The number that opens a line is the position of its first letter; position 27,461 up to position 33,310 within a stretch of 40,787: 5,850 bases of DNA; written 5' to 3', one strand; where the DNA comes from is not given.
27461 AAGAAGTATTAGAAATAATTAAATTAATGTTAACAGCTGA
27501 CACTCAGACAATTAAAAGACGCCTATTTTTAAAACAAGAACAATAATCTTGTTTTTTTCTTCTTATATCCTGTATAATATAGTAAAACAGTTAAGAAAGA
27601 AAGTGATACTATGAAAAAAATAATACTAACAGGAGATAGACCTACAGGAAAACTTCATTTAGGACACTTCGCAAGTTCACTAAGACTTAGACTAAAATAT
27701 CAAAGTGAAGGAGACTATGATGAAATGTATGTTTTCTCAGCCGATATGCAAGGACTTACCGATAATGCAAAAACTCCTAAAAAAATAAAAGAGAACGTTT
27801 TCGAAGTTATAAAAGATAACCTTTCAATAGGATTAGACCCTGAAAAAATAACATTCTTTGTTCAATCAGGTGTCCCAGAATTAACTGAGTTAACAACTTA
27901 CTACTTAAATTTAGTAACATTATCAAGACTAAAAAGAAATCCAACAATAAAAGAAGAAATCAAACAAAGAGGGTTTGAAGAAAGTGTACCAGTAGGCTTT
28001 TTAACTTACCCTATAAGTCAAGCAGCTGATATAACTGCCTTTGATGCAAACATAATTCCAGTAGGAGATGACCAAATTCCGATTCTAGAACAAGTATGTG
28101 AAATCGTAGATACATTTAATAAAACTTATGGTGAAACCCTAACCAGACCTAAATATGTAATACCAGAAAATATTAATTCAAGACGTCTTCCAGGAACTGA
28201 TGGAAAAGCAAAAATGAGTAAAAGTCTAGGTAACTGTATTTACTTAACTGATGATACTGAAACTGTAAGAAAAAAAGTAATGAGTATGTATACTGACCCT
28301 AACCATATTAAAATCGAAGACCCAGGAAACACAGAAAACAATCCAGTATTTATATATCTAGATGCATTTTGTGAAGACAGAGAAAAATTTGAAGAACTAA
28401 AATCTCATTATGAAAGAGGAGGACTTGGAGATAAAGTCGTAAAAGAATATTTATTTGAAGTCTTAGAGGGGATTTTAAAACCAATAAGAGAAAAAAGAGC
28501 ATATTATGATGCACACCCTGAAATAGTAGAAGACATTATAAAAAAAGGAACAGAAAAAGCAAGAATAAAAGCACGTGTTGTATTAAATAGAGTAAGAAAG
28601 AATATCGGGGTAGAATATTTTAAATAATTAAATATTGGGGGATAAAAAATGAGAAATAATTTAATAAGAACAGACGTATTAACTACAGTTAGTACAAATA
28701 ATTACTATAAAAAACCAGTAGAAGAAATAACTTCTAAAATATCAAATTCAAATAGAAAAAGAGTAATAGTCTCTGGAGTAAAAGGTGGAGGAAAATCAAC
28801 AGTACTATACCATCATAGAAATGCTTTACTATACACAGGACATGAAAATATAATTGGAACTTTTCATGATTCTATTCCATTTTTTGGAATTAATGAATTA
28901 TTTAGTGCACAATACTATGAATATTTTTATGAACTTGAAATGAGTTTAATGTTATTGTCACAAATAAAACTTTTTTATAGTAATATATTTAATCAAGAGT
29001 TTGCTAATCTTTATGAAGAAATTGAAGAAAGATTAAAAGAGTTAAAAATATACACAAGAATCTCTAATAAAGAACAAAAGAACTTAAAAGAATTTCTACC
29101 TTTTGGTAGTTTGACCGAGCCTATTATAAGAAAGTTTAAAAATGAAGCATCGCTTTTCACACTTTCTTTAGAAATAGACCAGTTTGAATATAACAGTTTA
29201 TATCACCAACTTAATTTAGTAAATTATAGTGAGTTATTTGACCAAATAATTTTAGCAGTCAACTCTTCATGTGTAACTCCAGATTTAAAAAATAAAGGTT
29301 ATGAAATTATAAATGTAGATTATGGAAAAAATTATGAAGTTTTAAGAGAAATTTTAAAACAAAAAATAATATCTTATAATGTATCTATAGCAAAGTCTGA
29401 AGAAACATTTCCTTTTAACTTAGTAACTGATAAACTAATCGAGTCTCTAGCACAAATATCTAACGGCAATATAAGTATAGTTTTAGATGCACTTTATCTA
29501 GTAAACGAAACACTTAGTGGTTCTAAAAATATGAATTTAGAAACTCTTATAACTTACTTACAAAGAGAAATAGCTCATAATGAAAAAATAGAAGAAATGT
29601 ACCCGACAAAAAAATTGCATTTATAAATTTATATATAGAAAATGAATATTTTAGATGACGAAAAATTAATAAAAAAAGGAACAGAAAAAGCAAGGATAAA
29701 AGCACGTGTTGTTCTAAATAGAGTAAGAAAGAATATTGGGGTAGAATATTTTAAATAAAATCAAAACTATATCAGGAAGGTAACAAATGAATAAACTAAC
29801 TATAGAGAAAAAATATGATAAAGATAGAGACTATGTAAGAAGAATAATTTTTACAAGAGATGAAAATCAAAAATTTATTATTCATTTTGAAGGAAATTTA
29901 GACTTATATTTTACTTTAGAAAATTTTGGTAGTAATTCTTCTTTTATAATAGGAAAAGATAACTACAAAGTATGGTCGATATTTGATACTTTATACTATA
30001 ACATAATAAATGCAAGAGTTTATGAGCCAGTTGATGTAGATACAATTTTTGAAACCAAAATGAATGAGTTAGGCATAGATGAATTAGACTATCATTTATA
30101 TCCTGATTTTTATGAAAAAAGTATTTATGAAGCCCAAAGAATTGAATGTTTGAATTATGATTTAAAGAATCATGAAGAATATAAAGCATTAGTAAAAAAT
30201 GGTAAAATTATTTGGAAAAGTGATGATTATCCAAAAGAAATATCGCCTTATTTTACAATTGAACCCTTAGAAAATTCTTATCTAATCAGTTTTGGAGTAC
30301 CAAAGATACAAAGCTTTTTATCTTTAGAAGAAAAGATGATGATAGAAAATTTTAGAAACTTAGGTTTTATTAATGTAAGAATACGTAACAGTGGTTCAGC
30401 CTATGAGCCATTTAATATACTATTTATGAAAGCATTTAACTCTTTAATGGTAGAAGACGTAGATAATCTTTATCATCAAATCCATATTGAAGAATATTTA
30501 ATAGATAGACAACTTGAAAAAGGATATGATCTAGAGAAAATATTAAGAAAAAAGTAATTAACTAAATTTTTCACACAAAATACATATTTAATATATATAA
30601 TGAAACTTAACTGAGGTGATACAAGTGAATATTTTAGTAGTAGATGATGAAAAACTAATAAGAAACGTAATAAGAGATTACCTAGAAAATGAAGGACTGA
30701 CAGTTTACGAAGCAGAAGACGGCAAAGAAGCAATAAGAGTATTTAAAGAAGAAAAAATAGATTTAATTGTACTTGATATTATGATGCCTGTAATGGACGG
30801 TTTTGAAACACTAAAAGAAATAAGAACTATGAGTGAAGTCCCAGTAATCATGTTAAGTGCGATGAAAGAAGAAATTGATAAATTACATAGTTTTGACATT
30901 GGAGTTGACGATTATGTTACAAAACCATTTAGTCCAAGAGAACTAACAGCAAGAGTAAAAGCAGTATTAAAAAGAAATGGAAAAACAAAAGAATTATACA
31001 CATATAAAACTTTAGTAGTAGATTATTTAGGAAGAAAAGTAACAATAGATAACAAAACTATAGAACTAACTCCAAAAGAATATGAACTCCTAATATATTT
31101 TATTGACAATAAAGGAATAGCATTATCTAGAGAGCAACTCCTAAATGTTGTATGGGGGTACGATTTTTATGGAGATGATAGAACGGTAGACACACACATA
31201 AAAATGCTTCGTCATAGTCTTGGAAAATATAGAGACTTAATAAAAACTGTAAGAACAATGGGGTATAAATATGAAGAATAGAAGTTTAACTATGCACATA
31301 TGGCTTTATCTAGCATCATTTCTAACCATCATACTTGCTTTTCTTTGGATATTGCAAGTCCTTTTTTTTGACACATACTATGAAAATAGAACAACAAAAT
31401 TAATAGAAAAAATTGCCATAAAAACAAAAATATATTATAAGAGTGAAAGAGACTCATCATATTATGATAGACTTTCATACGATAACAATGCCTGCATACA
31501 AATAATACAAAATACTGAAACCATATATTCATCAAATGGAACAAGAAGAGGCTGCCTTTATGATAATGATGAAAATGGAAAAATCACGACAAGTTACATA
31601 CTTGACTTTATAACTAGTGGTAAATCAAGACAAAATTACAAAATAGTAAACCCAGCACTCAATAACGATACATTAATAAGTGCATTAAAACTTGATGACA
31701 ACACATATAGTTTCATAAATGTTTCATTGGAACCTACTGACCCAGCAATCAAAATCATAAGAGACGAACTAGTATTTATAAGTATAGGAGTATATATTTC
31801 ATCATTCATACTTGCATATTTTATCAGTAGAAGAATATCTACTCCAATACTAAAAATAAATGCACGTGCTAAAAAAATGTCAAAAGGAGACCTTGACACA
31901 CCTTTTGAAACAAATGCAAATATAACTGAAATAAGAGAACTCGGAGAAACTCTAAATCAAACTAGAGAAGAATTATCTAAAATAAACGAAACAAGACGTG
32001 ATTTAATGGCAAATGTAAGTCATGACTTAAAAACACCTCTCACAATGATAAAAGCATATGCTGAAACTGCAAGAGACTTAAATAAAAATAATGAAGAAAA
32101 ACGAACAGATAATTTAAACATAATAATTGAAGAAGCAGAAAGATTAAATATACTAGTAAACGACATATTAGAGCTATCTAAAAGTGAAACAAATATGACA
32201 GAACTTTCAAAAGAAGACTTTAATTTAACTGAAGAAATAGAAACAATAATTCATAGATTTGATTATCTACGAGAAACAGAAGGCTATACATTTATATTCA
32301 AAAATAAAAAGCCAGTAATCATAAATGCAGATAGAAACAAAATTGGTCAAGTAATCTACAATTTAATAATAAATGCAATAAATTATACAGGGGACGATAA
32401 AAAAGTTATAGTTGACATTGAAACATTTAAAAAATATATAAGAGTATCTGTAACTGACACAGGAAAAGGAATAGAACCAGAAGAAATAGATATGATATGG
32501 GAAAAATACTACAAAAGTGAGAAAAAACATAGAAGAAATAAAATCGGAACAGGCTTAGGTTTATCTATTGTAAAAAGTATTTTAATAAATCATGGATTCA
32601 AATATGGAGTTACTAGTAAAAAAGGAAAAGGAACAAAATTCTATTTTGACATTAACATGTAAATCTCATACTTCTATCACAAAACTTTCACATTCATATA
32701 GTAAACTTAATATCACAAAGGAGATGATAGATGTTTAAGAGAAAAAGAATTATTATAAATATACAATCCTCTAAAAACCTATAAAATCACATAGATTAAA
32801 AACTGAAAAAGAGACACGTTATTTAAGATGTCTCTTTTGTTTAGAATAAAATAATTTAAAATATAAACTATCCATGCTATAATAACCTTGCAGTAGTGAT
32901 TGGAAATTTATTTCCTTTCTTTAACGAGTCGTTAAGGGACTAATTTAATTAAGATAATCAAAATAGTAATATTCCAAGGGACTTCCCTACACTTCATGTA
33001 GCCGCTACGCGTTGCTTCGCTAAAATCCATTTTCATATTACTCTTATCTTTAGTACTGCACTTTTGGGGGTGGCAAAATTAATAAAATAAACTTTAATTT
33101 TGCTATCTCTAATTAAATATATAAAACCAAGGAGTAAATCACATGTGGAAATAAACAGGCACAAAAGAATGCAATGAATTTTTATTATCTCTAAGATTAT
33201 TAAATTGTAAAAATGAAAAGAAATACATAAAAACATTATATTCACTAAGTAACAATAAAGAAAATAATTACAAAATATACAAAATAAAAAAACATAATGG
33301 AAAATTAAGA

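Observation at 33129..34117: Retron reverse transcriptase with intact start signals but two in-frame TAA codons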

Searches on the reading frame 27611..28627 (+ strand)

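Call 16: search_protein_families(library=ncbifam, proteins=[window:27611-28627:+], max_evalue=0.00001)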
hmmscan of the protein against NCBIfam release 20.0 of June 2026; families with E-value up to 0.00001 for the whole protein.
window:27611-28627:+ (338 aa): 11 families
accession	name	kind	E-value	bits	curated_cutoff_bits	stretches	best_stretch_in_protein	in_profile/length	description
TIGR00233.1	trpS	equivalog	1.5e-72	244.7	176.75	1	1-333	1-327/328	tryptophan--tRNA ligase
NF008922.0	PRK12283.1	equivalog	8.1e-68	229.1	572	2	2-176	3-174/400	tryptophan--tRNA ligase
NF009207.0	PRK12556.1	equivalog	3.6e-66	223.3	479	1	2-335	3-332/332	tryptophan--tRNA ligase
NF008923.0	PRK12284.1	equivalog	1e-53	182.7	597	1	2-336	2-333/431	tryptophan--tRNA ligase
NF008927.0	PRK12285.1-4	equivalog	5.3e-25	88.2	478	1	4-308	75-369/385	tryptophan--tRNA ligase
NF008925.0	PRK12285.1-2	equivalog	1.3e-23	83.5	451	1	5-311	65-362/365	tryptophan--tRNA ligase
NF006330.0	PRK08560.1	equivalog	2.9e-21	75.9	220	1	8-295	38-327/342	tyrosine--tRNA ligase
NF008924.0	PRK12285.1-1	equivalog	1.1e-16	61.1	644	1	5-298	76-357/381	tryptophan--tRNA ligase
NF008926.0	PRK12285.1-3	equivalog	2.4e-10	39.9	320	0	182-298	299-419/429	tryptophan--tRNA ligase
TIGR00234.1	tyrS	equivalog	4.6e-08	32.6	113.8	1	7-236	40-278/406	tyrosine--tRNA ligase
NF008928.0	PRK12285.1-5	equivalog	9.2e-07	27.8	891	0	5-159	95-242/530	tryptophan--tRNA ligase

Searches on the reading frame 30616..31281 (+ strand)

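Call 5: search_protein_families(library=padloc, proteins=[window:30616-31281:+])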
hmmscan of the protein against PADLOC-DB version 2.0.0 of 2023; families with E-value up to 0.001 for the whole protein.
window:30616-31281:+ (221 aa): 3 families
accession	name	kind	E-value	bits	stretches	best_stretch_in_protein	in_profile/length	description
PDLC04055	PD-T4-6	-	1.7e-07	28.4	1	4-123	366-488/496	-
PDLC04725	PDC-M60B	-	6.3e-07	27.4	1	1-61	1-63/158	-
PDLC04726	PDC-M60C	-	0.00097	16.1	1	5-63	2-63/407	-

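Call 16: search_protein_families(library=ncbifam, proteins=[window:30616-31281:+], max_evalue=0.00001)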
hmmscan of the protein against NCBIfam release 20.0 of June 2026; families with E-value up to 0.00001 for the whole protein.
window:30616-31281:+ (221 aa): 98 families (the best 25 are shown)
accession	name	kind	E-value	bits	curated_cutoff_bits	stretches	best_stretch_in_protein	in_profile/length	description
TIGR02154.1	PhoB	equivalog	9.3e-63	211.5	296.2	1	3-219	2-225/226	phosphate regulon transcriptional regulator PhoB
NF045944.1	ResRegRpaBCyano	equivalog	1.9e-58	197.6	330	1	7-219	1-227/229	response regulator transcription factor RpaB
NF033117.2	vanR_ACDEGLN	exception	5.6e-58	196.2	350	1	6-220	1-226/226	VanR-ABDEGLN family response regulator transcription factor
NF041733.1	resp_reg_CseB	equivalog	2.7e-57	193.8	350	1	5-219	2-226/228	two-component system response regulator CseB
NF040534.1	resp_reg_YycF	equivalog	9.7e-57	191.9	340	1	5-217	2-225/231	response regulator YycF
NF008296.0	PRK11083.1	equivalog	1.1e-56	191.8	273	1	2-220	2-226/228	two-component system response regulator CreB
NF040689.1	MtrAB_MtrA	equivalog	1.8e-56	191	300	1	6-218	1-217/219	MtrAB system response regulator MtrA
NF053854.1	RespRegPhoBBctds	equivalog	1.8e-56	191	270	1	6-219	1-224/225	two-component system response regulator PhoB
NF033120.0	vanR_FM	exception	7.3e-53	179.6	460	1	1-220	1-230/231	vancomycin resistance response regulator transcription factor, VanR-F/VanR-M family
NF007982.1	PRK10710.1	equivalog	3.4e-52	177.3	380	1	3-220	7-228/235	envelope stress response regulator BaeR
NF000402.1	vanR-B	exception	1.6e-49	168.3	480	1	3-221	2-218/219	vancomycin resistance response regulator transcription factor VanR-B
NF041209.1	resp_regPieR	equivalog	2.1e-49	168.2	450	1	5-221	2-229/231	two component system response regulator PieR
NF007546.0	PRK10161.1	equivalog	2.7e-48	164.5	471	1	5-219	4-225/229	phosphate response regulator transcription factor PhoB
TIGR01387.1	cztR_silR_copR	subfamily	4.5e-46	157.2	279.2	1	6-218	1-217/218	heavy metal response regulator transcription factor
NF012227.0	AdeR_RR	equivalog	4.5e-45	154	340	1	5-220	13-237/239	efflux system response regulator transcription factor AdeR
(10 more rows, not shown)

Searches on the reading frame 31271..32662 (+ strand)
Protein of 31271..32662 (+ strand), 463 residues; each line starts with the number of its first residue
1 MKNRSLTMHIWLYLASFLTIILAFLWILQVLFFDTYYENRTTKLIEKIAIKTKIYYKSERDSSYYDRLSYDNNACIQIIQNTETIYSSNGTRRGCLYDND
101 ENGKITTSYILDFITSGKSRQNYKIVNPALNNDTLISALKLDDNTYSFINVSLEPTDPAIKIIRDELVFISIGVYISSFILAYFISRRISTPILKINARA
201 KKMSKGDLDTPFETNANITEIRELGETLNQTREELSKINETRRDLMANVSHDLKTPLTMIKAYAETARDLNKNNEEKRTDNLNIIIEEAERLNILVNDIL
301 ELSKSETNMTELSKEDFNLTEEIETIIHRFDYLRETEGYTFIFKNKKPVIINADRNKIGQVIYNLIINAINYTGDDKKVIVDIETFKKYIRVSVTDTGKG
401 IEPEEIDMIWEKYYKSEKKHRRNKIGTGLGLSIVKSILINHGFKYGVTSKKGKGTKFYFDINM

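Call 5: search_protein_families(library=padloc, proteins=[window:31271-32662:+])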
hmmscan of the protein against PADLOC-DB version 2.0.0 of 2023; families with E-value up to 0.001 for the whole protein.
window:31271-32662:+ (463 aa): 2 families
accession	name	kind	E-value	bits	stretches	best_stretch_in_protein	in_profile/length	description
PDLC04647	PDC-M43B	-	2.2e-07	28.3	1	349-439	219-310/347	-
PDLC04650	PDC-M43B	-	2.9e-06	24.8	1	361-444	230-315/344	-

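Call 15: find_encoding_contigs(protein=window:31271-32662:+, flank=4000, max_places=10)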
Protein window:31271-32662:+ (463 aa): no gene with exactly this product is on record in the collection.

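Call 16: search_protein_families(library=ncbifam, proteins=[window:31271-32662:+], max_evalue=0.00001)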
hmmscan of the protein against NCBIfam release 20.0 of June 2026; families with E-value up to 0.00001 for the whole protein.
window:31271-32662:+ (463 aa): 80 families (the best 25 are shown)
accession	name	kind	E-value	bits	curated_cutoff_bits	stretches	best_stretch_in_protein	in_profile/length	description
NF033092.0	HK_WalK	equivalog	9.2e-62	209.4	725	2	235-461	365-592/594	cell wall metabolism sensor histidine kinase WalK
NF046044.1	PnpS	equivalog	1.6e-61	208.4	400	1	234-460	162-388/390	two-component system histidine kinase PnpS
TIGR02966.1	phoR_proteo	equivalog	4e-59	200.3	334.2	1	234-460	106-332/333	phosphate regulon sensor histidine kinase PhoR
TIGR01386.1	cztS_silS_copS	subfamily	8.7e-50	170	292.55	1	152-460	151-455/457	heavy metal sensor histidine kinase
NF040691.1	MtrAB_MtrB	equivalog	1.2e-44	153.2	450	1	110-458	125-487/507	MtrAB system histidine kinase MtrB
NF007007.0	PRK09470.1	equivalog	1.9e-44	152.3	486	1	5-441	10-437/463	envelope stress sensor histidine kinase CpxA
NF008235.0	PRK11006.1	equivalog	8.8e-41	140.1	390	1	234-461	196-421/431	phosphate regulon sensor histidine kinase PhoR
NF012163.2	BaeS_SmeS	equivalog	4e-40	138.1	500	1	167-442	166-437/457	sensor histidine kinase efflux regulator BaeS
NF041735.1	hist_kin_RppB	equivalog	9.5e-40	136.7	400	1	245-459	219-435/438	two-component system sensor histidine kinase RppB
NF033091.0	HK_VanS_ACDEFG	equivalog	1e-39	136.4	400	1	174-452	13-284/293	vancomycin resistance histidine kinase VanS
NF047874.1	MASE3_PAS_HK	subfamily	1.4e-39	136.4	560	1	217-461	374-623/655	MASE3 domain-containing sensor histidine kinase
NF041947.1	LuxQ_Vibrio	equivalog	6e-39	133.6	1200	1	232-461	462-694/843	quorum-sensing autoinducer 2 sensor kinase/phosphatase LuxQ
NF033093.1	HK_VicK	exception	1.9e-38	132.3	680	1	234-457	201-429/448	cell wall metabolism sensor histidine kinase VicK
NF041210.1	his_kin_PieS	equivalog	6.6e-38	130.9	850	1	99-459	108-466/474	two component system sensor histidine kinase PieS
NF008312.0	PRK11100.1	equivalog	6.2e-37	127.5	356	1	157-458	174-469/477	two-component system sensor histidine kinase CreC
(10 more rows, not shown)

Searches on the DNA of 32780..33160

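Call 47: search_rna_families(source=window, start=32780, end=33160, threshold=evalue, max_evalue=10)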
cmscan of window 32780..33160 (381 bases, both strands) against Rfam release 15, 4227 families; matches with E-value up to 10: 4.
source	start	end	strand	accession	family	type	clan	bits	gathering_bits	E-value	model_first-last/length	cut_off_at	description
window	32945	33048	+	RF01572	DdR4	Gene; snRNA; snoRNA; CD-box;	-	17.5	70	3.8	1-106/106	no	Dictyostelium snoRNA DdR4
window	32806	32842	-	RF04352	Plastid-psbA-4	Cis-reg;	CL00153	16.5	56.8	4.6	1-61/61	no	Plastid-psbA-4 3UTR RNA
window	33062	33118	+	RF03476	mir-7360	Gene; miRNA;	-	14.9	47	7.5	1-59/59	no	mir-7360 microRNA precursor family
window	32820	33020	+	RF02546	LSU_trypano_mito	Gene; rRNA;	CL00112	14.8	60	0.52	40-561/561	no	Trypanosomatid mitochondrial large subunit ribosomal RNA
